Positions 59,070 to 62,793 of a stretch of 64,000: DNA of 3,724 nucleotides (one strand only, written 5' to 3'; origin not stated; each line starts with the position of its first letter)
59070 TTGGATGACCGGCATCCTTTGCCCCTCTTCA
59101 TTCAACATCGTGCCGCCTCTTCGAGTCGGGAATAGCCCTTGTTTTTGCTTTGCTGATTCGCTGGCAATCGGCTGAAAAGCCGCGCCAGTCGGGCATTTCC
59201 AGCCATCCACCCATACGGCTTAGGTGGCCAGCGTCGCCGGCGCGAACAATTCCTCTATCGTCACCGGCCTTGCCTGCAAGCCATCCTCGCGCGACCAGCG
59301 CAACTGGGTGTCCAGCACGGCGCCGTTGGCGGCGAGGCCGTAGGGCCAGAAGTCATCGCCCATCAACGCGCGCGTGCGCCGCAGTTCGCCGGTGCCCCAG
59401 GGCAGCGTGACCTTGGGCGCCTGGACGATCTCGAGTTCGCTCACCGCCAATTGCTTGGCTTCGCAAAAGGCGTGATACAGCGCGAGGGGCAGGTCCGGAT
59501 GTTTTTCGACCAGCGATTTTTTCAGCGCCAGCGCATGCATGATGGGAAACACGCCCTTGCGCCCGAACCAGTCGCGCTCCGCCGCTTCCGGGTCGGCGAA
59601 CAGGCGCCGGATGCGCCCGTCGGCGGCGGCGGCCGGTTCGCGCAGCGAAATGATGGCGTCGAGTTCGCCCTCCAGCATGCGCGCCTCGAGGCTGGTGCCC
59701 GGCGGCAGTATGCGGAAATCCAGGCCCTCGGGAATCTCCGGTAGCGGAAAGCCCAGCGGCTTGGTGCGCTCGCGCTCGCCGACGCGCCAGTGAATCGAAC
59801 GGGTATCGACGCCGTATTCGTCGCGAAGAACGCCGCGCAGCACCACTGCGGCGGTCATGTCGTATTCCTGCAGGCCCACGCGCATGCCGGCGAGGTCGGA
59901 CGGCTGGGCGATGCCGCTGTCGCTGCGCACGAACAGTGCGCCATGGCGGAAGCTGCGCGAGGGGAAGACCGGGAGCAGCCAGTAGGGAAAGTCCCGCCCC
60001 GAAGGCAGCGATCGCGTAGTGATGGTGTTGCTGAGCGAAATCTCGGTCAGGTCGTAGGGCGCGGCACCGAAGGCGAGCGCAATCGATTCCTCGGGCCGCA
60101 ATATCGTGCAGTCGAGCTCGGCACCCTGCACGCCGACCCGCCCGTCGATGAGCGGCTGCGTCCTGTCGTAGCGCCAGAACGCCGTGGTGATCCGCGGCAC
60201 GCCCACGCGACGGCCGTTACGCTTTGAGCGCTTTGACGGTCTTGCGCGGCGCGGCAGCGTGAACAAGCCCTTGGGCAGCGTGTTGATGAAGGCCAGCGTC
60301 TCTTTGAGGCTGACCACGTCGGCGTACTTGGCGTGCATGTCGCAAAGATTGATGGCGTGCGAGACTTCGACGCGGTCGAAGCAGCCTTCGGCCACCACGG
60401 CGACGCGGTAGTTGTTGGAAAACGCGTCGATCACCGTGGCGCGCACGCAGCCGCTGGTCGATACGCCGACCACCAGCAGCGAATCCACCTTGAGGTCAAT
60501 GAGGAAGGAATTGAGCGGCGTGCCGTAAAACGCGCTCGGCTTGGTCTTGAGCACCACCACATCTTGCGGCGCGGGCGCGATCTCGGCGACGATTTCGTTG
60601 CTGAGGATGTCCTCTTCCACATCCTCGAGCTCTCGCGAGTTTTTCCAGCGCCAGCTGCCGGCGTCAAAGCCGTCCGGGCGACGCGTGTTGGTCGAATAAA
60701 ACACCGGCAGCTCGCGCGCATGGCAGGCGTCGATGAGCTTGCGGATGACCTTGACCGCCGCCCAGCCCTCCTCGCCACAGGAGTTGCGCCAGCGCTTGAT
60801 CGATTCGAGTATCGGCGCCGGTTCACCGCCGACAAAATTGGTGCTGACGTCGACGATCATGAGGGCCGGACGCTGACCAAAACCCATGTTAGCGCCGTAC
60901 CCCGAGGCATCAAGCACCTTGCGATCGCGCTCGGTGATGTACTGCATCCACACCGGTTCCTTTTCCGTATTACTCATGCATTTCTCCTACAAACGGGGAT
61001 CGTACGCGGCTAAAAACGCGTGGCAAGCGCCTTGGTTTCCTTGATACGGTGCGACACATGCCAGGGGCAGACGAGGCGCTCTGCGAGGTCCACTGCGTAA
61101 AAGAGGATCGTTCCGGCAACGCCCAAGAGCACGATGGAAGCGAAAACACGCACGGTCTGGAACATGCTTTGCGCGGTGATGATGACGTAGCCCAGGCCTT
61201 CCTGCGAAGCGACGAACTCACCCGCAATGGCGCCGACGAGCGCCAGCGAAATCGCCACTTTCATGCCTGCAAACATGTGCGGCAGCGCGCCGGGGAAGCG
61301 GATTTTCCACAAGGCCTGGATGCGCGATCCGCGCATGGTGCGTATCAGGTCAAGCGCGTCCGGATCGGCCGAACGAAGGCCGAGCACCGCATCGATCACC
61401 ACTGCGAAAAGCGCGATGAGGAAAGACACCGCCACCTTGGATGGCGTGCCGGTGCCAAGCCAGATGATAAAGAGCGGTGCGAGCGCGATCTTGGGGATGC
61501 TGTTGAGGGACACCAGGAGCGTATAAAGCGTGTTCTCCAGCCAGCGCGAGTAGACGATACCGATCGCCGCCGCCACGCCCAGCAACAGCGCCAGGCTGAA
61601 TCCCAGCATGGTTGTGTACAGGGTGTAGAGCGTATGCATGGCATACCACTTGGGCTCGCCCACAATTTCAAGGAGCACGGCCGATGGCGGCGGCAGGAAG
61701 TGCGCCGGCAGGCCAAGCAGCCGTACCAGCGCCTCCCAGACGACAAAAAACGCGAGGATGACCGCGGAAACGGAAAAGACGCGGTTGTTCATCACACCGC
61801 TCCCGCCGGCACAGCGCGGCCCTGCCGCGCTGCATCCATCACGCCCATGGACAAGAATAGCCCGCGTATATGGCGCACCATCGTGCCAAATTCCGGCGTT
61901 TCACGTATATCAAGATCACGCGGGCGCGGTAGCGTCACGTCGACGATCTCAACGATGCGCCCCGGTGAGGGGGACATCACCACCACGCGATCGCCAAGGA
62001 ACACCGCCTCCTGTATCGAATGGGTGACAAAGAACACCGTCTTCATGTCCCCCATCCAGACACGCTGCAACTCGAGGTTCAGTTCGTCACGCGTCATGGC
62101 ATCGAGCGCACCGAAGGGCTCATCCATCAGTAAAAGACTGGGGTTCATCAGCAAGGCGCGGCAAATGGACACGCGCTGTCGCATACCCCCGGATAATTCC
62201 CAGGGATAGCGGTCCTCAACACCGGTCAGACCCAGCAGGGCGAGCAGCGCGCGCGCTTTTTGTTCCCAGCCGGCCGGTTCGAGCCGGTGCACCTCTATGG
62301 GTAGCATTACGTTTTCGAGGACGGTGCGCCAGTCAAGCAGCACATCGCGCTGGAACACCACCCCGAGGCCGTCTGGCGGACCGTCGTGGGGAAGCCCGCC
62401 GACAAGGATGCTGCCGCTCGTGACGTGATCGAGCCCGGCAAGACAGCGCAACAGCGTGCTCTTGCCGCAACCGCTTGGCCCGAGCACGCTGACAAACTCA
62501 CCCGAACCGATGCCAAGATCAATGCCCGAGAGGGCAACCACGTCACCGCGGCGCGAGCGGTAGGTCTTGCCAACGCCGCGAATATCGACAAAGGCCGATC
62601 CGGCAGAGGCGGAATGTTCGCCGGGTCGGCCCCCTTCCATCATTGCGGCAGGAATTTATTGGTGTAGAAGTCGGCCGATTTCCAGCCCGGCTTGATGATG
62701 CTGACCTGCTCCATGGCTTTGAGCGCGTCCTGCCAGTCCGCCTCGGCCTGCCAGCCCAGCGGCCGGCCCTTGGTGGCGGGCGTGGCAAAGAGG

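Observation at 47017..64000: Accessory catabolic island with an unassignable substrate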

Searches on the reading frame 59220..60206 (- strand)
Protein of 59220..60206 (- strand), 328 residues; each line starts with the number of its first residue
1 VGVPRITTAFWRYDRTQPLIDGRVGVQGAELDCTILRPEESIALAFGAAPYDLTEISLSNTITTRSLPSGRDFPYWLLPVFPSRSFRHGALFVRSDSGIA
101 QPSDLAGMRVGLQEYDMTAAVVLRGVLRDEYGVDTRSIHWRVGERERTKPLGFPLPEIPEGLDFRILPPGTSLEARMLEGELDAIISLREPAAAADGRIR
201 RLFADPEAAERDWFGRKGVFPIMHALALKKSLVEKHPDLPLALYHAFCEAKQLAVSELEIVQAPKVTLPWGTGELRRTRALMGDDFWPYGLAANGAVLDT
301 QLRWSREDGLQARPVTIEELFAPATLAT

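Call 6: search_protein_families(library=pfam, proteins=[window:59220-60200:-], max_evalue=0.01)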
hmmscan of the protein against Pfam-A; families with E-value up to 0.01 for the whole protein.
window:59220-60200:- (326 aa): 1 family
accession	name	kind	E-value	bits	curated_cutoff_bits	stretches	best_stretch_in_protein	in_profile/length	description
PF12974.12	Phosphonate-bd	-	0.0068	16.2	27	1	83-135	83-135/242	ABC transporter, phosphonate, periplasmic substrate-binding protein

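Call 37: search_solved_structures(query=window:59220-60206:-, max_evalue=1)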
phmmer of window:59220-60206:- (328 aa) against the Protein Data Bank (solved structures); distinct sequences matched with E-value up to 1: 5.
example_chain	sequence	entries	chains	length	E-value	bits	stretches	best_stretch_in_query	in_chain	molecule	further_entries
9jp7_A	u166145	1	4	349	5.3e-70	239.4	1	5-327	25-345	4,5-dihydroxyphthalate decarboxylase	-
2de3_A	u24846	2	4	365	0.15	14.4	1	90-134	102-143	DIBENZOTHIOPHENE DESULFURIZATION ENZYME B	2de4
2de2_A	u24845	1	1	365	0.15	14.4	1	90-134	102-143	DIBENZOTHIOPHENE DESULFURIZATION ENZYME B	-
1e51_A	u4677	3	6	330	0.33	13.3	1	219-249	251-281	DELTA-AMINOLEVULINIC ACID DEHYDRATASE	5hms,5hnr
1pv8_A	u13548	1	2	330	0.33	13.3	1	219-249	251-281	Delta-aminolevulinic acid dehydratase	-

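Call 40: find_homologous_proteins(query=window:59220-60206:-)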
Query window:59220-60206:- (328 aa): 1292 proteins with E <= 0.001 among 8000 candidates; the best 120 are listed.
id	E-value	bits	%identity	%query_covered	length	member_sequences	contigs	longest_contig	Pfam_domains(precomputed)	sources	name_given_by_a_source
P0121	2.7e-217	738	100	100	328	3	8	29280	-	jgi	-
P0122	3.0e-149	515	70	100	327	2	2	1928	-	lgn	-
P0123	9.2e-149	513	70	100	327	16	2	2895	-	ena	-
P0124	2.1e-147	509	69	100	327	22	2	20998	-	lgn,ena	-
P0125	4.5e-147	508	70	100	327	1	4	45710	-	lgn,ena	-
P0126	1.8e-146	506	70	99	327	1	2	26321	-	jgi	jgi:4,5-dihydroxyphthalate decarboxylase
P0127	2.8e-146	505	70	100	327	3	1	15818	-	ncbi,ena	-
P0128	6.3e-144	497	68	100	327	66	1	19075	-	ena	-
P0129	1.2e-143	496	66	100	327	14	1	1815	-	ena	-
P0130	2.8e-143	495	68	100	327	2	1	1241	-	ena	-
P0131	6.7e-139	481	64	100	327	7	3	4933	PF09084.17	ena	-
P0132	3.4e-138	478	65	100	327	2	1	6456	-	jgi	jgi:4,5-dihydroxyphthalate decarboxylase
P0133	5.3e-136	471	65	98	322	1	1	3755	-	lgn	-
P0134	3.7e-135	468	65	98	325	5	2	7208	-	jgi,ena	jgi:4,5-dihydroxyphthalate decarboxylase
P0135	3.5e-134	465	66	98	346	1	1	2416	PF12974.13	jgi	jgi:4,5-dihydroxyphthalate decarboxylase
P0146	7.1e-120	418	64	97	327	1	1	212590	-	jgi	-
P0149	3.9e-118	412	60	99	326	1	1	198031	PF09084.17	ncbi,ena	-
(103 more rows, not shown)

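Call 42: find_encoding_contigs(protein=P0125, flank=8000, max_places=2)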
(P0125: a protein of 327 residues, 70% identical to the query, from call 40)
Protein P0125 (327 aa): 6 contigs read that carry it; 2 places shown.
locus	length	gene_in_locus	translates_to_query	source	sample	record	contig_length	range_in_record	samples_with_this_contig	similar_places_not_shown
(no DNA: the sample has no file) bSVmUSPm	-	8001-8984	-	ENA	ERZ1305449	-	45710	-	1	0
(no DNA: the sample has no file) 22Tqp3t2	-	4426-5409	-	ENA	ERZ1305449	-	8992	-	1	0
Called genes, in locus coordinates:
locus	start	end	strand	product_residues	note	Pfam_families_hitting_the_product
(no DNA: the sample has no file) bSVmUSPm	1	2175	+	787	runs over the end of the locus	PF01315:Ald_Xan_dh_C, PF02738:MoCoBD_1, PF20256:MoCoBD_2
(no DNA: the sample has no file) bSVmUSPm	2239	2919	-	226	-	PF00440:TetR_N, PF17938:TetR_C_29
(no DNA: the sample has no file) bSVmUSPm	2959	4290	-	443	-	PF00202:Aminotran_3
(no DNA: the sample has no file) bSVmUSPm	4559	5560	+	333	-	PF13379:NMT1_2, PF09084:NMT1, PF16868:NMT1_3 (faint)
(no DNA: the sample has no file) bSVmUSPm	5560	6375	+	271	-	PF00005:ABC_tran, PF13304:AAA_21 (faint)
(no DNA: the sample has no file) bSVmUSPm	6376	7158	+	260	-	PF00528:BPD_transp_1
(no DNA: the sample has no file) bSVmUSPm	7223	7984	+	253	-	PF00857:Isochorismatase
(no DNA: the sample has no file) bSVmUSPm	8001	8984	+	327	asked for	-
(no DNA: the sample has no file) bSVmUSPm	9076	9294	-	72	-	PF04325:DUF465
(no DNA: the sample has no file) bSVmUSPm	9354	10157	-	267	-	PF01790:LGT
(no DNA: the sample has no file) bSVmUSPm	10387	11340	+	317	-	PF00892:EamA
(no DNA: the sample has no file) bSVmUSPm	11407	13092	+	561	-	PF00920:ILVD_EDD_N, PF24877:ILV_EDD_C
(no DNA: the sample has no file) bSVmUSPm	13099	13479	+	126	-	PF03692:CxxCxxCC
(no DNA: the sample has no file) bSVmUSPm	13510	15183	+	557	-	PF00070:Pyr_redox (faint), PF01266:DAO (weak), PF01494:FAD_binding_3, PF05834:Lycopene_cycl (weak), PF07992:Pyr_redox_2 (weak), PF13450:NAD_binding_8 (weak)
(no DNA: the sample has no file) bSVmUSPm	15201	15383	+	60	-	-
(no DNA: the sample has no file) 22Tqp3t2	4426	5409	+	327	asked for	-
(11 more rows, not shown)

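Call 43: find_encoding_contigs(protein=P0146, flank=8000, max_places=1)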
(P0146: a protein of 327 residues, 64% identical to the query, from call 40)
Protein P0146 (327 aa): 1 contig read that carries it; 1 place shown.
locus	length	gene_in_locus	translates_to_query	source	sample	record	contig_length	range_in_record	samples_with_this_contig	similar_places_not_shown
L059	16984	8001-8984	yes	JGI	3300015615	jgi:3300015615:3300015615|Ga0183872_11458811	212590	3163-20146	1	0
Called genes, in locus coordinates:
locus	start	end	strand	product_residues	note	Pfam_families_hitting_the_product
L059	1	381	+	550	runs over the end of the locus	-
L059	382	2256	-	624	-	PF00664:ABC_membrane, PF00005:ABC_tran, PF02463:SMC_N (faint)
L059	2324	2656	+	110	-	-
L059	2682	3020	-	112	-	PF07883:Cupin_2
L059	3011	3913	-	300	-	PF00126:HTH_1, PF03466:LysR_substrate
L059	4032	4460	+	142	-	PF07681:DoxX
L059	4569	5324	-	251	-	-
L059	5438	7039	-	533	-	PF21167:DUF6851, PF01569:PAP2 (faint), PF22778:VCPO_2nd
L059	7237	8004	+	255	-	PF00857:Isochorismatase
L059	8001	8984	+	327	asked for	-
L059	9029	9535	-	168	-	PF01613:Flavin_Reduct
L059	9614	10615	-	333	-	PF03401:TctC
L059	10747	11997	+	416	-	PF00355:Rieske, PF19301:LigXa_C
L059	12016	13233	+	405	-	PF01408:GFO_IDH_MocA, PF02894:GFO_IDH_MocA_C (weak), PF22725:GFO_IDH_MocA_C3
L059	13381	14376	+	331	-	PF09084:NMT1 (faint)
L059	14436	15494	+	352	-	PF04909:Amidohydro_2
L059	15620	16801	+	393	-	PF01717:Meth_synt_2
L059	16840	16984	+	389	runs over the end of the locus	PF00296:Bac_luciferase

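Call 44: find_encoding_contigs(protein=P0149, flank=8000, max_places=1)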
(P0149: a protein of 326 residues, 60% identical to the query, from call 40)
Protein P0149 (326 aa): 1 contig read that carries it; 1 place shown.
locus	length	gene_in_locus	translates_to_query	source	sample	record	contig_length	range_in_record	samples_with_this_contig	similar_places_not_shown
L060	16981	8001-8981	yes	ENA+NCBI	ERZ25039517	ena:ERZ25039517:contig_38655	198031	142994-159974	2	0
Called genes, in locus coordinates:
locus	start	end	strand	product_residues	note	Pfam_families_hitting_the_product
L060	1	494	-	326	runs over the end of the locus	PF02653:BPD_transp_2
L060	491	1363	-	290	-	PF02653:BPD_transp_2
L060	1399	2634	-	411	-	PF13433:Peripla_BP_5, PF13458:Peripla_BP_6, PF01094:ANF_receptor (weak)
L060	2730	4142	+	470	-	PF00330:Aconitase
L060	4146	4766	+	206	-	PF00694:Aconitase_C, PF27512:LeuD (weak)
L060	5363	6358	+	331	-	PF13379:NMT1_2, PF09084:NMT1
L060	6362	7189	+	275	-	PF00005:ABC_tran, PF13304:AAA_21 (faint)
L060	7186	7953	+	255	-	PF00528:BPD_transp_1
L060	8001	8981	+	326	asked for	PF09084:NMT1 (faint)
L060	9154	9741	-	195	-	PF00440:TetR_N, PF17938:TetR_C_29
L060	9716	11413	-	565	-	PF02538:Hydantoinase_B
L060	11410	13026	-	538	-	PF01968:Hydantoinase_A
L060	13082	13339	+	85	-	-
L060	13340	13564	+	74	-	-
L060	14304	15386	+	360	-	PF04773:FecR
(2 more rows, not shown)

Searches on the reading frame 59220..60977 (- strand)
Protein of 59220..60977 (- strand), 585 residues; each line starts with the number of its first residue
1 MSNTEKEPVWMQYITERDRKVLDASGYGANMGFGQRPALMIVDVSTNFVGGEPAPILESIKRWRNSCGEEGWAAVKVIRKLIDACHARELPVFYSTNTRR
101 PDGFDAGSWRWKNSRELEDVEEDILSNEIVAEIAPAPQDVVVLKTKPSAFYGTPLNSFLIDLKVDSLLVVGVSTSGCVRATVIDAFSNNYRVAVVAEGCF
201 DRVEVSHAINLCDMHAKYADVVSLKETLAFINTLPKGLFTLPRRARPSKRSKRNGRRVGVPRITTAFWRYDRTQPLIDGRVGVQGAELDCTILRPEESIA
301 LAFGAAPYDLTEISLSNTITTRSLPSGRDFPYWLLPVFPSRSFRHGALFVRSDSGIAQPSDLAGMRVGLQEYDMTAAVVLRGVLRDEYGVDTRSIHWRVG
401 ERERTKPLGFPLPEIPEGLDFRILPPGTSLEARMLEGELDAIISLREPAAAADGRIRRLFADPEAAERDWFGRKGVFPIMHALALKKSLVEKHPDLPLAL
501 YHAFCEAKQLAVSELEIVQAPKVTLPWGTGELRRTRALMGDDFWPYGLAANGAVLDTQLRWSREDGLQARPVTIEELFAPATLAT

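Call 4: search_protein_families(library=pfam, proteins=[window:59220-60977:-])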
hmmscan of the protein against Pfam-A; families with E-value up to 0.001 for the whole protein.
window:59220-60977:- (585 aa): 1 family
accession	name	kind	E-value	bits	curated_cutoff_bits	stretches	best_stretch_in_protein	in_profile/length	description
PF00857.26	Isochorismatase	-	9.2e-30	104.4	27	1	38-225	2-174/175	Isochorismatase domain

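Call 5: search_protein_families(library=ncbifam, proteins=[window:59220-60977:-])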
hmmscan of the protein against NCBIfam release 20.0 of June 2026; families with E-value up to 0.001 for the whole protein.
window:59220-60977:- (585 aa): 4 families
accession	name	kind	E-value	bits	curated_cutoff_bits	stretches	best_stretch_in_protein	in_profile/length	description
TIGR03614.1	RutB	equivalog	2.9e-11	43.4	377.95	1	127-201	114-188/226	pyrimidine utilization protein B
NF050097.1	BiurAmidohydBiuH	equivalog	3.5e-10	39.7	370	1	74-215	50-204/221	biuret amidohydrolase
NF008623.0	PRK11609.1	equivalog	2.1e-09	37.5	174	1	153-226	132-207/213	bifunctional nicotinamidase/pyrazinamidase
NF008517.0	PRK11440.1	equivalog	1.9e-06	27.9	195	1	131-229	88-186/188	hydrolase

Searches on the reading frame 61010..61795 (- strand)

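Call 6: search_protein_families(library=pfam, proteins=[window:61010-61795:-], max_evalue=0.01)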
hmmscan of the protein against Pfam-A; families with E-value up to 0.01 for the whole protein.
window:61010-61795:- (261 aa): 1 family
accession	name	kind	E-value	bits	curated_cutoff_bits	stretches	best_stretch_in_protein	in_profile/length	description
PF00528.27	BPD_transp_1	-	1e-22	81.2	26.4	1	70-240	2-180/184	Binding-protein-dependent transport system inner membrane component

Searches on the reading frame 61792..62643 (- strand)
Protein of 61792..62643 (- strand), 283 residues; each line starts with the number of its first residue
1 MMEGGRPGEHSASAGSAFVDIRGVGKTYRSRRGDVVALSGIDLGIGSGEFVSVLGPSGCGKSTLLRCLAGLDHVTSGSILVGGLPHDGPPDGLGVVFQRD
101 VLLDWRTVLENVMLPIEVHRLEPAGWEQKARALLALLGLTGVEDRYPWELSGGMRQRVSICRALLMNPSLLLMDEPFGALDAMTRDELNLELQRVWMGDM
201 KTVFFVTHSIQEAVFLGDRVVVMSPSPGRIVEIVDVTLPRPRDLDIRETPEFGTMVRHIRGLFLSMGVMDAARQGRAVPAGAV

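Call 6: search_protein_families(library=pfam, proteins=[window:61792-62643:-], max_evalue=0.01)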
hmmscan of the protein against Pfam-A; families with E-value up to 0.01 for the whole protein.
window:61792-62643:- (283 aa): 5 families
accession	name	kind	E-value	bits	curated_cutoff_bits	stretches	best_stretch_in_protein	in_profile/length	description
PF00005.33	ABC_tran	-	2.1e-29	103.3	25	1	38-177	1-136/137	ABC transporter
PF13304.12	AAA_21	-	0.00017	22.2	27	0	51-71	2-22/304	AAA domain, putative AbiEii toxin, Type IV TA system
PF09818.15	ABC_ATPase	-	0.00042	19.9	23.2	0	150-232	158-238/283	P-loop domain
PF13191.12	AAA_16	-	0.00057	20.9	32.6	1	45-69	21-45/167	AAA ATPase domain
PF13401.12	AAA_22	-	0.0044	17.8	27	1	49-104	6-33/130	AAA domain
